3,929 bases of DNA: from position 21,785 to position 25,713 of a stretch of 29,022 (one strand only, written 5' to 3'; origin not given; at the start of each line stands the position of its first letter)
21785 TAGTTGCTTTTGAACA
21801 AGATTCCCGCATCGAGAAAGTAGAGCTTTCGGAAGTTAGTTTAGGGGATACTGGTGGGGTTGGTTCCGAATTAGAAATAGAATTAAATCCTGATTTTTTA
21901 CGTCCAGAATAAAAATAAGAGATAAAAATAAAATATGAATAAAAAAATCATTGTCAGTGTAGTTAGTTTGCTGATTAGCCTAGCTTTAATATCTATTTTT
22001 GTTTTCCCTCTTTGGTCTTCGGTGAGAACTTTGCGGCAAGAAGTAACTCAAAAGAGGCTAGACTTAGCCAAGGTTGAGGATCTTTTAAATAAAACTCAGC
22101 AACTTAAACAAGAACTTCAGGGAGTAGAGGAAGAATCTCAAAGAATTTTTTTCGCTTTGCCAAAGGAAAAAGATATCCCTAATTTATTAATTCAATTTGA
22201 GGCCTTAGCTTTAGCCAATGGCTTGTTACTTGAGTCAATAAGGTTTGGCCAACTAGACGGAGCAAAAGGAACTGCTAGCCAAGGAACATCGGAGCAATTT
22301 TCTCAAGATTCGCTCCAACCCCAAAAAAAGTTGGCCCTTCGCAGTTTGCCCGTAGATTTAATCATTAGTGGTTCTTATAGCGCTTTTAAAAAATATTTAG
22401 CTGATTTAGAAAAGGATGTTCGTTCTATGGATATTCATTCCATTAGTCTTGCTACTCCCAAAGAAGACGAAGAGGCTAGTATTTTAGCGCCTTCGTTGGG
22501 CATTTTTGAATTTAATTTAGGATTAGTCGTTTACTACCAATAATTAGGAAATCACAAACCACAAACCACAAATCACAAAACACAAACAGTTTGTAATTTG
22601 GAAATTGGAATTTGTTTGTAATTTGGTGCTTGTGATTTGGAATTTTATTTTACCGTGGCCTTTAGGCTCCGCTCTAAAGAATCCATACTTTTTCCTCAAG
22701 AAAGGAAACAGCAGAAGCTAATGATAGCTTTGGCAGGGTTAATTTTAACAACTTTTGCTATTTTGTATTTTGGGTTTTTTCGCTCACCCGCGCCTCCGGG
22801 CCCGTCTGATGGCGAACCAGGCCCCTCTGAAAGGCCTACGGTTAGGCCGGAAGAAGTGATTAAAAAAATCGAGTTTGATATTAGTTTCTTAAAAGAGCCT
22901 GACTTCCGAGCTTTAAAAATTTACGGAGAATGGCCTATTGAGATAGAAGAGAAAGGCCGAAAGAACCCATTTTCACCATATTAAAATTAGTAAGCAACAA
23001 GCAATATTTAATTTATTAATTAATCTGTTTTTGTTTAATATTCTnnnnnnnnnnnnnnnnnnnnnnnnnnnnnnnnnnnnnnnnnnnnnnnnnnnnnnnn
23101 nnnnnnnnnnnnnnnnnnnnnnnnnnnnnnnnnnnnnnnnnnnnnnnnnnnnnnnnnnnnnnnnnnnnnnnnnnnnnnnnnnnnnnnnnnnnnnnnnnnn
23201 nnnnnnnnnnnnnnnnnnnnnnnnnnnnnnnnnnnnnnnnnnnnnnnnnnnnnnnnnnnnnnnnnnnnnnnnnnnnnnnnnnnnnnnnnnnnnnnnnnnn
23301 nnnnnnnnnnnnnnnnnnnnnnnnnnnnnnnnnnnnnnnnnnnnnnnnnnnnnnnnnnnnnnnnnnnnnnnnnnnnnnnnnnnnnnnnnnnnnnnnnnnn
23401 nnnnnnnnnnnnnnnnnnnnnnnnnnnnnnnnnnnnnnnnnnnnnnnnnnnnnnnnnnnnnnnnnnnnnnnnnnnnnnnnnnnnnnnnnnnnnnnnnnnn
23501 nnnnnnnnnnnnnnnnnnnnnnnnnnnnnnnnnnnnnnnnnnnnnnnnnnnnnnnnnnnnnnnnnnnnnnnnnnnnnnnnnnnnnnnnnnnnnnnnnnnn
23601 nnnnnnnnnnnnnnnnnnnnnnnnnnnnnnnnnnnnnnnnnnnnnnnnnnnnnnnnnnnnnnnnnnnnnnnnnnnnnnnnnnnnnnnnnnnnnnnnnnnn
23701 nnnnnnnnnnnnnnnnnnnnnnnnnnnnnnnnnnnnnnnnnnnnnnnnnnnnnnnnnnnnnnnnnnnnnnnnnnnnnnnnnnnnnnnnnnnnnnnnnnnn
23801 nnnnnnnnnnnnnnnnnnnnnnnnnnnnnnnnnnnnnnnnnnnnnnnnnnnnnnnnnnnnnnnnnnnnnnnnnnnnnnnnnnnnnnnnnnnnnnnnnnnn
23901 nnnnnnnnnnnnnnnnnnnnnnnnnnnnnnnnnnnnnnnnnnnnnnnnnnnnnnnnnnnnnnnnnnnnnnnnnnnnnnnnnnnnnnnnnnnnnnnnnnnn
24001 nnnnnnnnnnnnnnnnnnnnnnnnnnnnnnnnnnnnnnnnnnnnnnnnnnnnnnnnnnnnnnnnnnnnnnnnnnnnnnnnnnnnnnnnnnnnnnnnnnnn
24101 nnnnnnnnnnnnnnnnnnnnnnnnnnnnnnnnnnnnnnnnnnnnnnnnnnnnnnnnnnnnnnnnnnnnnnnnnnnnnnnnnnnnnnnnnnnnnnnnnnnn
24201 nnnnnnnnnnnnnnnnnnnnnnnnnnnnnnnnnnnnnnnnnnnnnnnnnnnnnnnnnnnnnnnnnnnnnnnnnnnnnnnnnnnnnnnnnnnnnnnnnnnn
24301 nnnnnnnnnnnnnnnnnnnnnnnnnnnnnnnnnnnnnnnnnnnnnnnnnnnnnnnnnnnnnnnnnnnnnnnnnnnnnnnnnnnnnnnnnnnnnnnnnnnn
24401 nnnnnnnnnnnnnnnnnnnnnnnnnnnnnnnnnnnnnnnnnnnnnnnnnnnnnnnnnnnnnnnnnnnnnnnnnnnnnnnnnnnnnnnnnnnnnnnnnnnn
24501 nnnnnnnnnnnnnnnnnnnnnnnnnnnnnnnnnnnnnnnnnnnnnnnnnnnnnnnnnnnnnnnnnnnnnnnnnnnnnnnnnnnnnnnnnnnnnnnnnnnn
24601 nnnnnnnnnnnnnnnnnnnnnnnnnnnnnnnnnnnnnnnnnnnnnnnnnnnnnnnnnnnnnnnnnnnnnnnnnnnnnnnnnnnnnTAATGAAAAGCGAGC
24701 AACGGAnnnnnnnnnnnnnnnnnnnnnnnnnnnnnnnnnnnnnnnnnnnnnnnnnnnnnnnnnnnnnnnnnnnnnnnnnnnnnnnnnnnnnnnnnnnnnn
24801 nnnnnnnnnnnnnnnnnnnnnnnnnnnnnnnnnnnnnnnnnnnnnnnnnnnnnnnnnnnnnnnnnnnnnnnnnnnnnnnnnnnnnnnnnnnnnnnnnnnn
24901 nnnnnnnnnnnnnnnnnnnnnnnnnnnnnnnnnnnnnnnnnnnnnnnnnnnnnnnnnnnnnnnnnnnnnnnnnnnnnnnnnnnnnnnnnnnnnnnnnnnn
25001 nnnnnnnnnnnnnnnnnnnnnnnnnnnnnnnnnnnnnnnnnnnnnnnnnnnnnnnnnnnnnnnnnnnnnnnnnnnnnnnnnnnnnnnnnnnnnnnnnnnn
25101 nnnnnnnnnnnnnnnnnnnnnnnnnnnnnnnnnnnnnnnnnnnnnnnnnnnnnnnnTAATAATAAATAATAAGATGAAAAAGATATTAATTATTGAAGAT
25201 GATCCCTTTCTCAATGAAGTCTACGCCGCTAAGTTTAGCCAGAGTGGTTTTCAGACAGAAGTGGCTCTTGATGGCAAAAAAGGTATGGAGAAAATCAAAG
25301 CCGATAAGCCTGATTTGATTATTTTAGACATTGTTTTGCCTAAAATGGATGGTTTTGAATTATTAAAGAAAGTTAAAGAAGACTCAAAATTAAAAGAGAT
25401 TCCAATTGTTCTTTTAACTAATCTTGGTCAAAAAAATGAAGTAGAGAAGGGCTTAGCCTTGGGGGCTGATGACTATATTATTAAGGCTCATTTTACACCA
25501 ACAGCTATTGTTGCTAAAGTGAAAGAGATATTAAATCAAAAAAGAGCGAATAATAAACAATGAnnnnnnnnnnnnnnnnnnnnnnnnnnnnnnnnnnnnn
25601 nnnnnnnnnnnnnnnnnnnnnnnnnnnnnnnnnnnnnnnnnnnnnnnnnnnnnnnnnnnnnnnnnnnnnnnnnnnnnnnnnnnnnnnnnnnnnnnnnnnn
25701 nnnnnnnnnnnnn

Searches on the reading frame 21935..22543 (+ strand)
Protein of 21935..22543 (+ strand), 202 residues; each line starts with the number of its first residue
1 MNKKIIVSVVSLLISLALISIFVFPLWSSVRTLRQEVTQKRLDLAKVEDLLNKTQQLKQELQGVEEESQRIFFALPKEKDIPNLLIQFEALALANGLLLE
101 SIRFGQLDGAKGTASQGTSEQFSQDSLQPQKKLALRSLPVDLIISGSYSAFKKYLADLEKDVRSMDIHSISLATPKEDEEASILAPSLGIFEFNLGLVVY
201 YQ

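Call 66: search_protein_families(library=pfam, proteins=[window:21935-22543:+], max_evalue=0.00001)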
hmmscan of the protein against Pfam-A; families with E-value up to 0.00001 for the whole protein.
window:21935-22543:+ (202 aa): 1 family
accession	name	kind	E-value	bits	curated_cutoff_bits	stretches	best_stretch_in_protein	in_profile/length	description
PF04350.18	PilO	-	6.3e-11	43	22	0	34-106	5-77/145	Pilus assembly protein, PilO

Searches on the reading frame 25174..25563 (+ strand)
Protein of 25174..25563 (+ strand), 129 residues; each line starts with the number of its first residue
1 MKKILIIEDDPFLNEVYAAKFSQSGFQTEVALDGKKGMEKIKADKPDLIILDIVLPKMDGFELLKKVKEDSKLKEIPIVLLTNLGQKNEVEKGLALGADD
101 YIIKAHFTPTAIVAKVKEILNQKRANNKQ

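Call 66: search_protein_families(library=pfam, proteins=[window:25174-25563:+], max_evalue=0.00001)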
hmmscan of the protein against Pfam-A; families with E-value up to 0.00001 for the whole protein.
window:25174-25563:+ (129 aa): 1 family
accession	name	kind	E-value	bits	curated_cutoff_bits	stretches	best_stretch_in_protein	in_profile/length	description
PF00072.30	Response_reg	-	4.4e-25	88.4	30.2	1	4-116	1-110/111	Response regulator receiver domain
